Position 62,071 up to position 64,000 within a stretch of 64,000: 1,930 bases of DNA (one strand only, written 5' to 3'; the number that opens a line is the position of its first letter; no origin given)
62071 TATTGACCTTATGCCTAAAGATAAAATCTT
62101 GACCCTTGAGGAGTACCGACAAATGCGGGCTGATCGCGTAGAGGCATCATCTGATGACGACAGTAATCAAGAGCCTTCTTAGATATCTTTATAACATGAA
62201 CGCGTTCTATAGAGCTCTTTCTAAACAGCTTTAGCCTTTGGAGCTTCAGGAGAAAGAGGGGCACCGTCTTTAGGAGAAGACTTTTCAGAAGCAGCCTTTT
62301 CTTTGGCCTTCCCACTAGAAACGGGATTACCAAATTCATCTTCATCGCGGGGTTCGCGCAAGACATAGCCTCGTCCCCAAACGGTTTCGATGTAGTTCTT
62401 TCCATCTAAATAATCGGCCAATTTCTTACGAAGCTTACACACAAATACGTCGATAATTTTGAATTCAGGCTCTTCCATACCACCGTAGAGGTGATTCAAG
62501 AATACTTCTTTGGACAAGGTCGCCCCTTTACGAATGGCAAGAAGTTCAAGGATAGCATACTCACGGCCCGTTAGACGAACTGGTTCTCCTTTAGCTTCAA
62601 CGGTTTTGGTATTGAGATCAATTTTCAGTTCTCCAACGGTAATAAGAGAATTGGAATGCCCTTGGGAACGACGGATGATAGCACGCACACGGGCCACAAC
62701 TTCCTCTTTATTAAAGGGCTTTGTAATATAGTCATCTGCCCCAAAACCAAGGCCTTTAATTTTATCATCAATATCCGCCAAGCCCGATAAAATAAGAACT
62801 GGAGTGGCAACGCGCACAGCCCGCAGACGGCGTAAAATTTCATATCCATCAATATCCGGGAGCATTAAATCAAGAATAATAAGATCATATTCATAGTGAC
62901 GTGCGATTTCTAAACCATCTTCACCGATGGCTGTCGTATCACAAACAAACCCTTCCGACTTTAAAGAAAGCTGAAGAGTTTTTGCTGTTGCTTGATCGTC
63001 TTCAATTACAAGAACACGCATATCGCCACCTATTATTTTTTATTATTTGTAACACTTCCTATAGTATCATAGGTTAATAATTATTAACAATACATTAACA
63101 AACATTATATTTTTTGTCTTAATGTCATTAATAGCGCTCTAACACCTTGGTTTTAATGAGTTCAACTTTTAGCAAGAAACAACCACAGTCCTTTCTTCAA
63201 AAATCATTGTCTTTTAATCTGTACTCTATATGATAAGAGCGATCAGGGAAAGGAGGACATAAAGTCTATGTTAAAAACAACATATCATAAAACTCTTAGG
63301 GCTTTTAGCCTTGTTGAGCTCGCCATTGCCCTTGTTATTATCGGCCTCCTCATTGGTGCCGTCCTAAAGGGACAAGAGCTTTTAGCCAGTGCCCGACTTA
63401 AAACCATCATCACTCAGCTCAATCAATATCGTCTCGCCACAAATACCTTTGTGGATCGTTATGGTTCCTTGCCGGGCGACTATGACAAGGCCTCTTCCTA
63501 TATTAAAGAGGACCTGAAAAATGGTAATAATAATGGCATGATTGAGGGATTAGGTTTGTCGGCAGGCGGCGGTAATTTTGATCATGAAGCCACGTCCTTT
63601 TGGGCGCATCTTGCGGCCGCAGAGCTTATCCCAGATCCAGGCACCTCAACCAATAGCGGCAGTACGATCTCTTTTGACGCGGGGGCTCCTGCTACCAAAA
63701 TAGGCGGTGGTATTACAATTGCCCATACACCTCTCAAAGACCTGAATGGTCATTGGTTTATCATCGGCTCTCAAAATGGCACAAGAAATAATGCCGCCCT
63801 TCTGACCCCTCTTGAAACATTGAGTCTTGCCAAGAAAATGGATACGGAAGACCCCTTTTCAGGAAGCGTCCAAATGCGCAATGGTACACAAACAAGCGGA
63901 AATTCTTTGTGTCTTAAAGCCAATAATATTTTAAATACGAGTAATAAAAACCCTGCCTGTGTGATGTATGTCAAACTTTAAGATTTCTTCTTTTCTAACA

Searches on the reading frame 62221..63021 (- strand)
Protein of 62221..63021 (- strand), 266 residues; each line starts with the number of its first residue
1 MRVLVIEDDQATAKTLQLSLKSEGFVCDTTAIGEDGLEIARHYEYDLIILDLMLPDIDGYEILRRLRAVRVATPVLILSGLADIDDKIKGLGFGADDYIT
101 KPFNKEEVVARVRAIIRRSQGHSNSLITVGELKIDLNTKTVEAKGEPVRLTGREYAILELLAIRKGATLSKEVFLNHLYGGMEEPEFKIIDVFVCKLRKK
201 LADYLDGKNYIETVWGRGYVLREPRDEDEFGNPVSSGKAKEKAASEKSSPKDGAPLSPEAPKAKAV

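Call 54: search_protein_families(library=pfam, proteins=[window:62221-63021:-], max_evalue=0.001)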
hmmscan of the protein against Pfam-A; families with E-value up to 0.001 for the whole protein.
window:62221-63021:- (266 aa): 2 families
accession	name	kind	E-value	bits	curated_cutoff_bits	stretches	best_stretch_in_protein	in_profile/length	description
PF00072.30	Response_reg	-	5.7e-29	101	30.2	1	3-113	1-111/111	Response regulator receiver domain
PF00486.34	Trans_reg_C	-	1.4e-20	73.6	26.2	1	145-221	1-77/77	Transcriptional regulatory protein, C terminal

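Call 55: search_protein_families(library=ncbifam, proteins=[window:62221-63021:-], max_evalue=0.001)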
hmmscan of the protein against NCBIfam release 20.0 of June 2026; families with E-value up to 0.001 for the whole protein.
window:62221-63021:- (266 aa): 100 families (the best 25 are shown)
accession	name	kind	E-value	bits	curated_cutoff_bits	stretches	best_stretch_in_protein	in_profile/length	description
NF045991.1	RespRegCtrARhodob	equivalog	8.5e-112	372.4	350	1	1-224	1-224/224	response regulator transcription factor CtrA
NF007928.2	PRK10643.1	equivalog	1.1e-58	198.4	330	1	1-221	1-216/216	two-component system response regulator PmrA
TIGR01387.1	cztR_silR_copR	subfamily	4.3e-57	193.2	279.2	1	3-221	1-218/218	heavy metal response regulator transcription factor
NF045944.1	ResRegRpaBCyano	equivalog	6e-54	182.8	330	1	4-222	1-228/229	response regulator transcription factor RpaB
NF040689.1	MtrAB_MtrA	equivalog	4.8e-51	173.2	300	1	3-219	1-216/219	MtrAB system response regulator MtrA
NF008567.0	PRK11517.1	equivalog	6.1e-48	163.1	353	1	1-222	1-219/223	response regulator transcription factor HprR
NF041734.1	resp_reg_RppA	equivalog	1.3e-47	162.1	250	1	1-222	1-228/229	two-component system response regulator RppA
NF007346.1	PRK09836.1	equivalog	2.8e-47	161.4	420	1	1-224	1-224/227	copper/silver response regulator transcription factor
TIGR02154.1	PhoB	equivalog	7.7e-47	159.5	296.2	1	2-221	4-225/226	phosphate regulon transcriptional regulator PhoB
NF012023.0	PRK15479.1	equivalog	7.9e-47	159.7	337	1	1-223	1-219/224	transcriptional regulator TctD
NF008296.0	PRK11083.1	equivalog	1.5e-46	158.7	273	1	2-222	5-226/228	two-component system response regulator CreB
NF041733.1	resp_reg_CseB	equivalog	1.7e-46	158.5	350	1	2-222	2-227/228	two-component system response regulator CseB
NF008078.0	PRK10816.1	equivalog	6.5e-46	156.6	336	1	1-221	1-220/223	two-component system response regulator PhoP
NF033117.2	vanR_ACDEGLN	exception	4.5e-45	154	350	1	3-221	1-225/226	VanR-ABDEGLN family response regulator transcription factor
NF053854.1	RespRegPhoBBctds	equivalog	1.5e-44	152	270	1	3-221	1-224/225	two-component system response regulator PhoB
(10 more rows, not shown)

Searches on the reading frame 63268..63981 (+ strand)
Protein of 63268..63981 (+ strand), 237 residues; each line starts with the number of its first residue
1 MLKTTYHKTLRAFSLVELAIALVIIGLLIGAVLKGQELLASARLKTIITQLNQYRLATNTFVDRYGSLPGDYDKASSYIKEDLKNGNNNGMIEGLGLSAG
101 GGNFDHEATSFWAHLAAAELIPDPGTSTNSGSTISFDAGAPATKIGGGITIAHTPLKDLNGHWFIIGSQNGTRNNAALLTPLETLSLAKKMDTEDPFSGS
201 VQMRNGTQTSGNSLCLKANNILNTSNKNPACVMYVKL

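Call 54: search_protein_families(library=pfam, proteins=[window:63268-63981:+], max_evalue=0.001)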
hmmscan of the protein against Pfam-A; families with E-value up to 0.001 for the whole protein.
window:63268-63981:+ (237 aa): 1 family
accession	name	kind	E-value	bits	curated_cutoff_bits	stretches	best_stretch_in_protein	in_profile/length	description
PF07963.17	N_methyl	-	0.00024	21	21.2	1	11-33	5-27/27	Prokaryotic N-terminal methylation motif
